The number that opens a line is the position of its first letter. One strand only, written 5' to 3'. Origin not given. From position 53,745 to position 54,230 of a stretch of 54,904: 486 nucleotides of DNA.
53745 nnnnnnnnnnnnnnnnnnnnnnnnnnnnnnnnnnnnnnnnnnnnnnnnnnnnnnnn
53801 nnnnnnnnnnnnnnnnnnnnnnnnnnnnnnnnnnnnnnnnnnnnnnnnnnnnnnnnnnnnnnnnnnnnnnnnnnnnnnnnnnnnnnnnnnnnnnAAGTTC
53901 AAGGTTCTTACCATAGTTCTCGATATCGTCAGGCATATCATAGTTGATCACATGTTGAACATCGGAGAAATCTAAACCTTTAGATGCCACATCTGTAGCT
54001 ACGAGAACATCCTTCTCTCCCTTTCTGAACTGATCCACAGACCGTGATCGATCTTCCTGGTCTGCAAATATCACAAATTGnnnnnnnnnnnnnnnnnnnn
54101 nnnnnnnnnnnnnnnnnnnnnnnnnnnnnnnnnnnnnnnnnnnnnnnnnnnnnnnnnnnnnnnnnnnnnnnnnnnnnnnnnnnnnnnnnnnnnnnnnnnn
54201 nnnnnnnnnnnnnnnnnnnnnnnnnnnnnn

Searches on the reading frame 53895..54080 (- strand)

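Call 37: search_protein_families(library=pfam, proteins=[window:53895-54080:-], max_evalue=0.01)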
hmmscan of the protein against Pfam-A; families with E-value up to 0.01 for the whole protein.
window:53895-54080:- (62 aa): 1 family
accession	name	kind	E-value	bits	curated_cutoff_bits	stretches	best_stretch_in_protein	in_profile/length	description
PF00271.37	Helicase_C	-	3.2e-16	60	23.5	1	7-56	50-99/110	Helicase conserved C-terminal domain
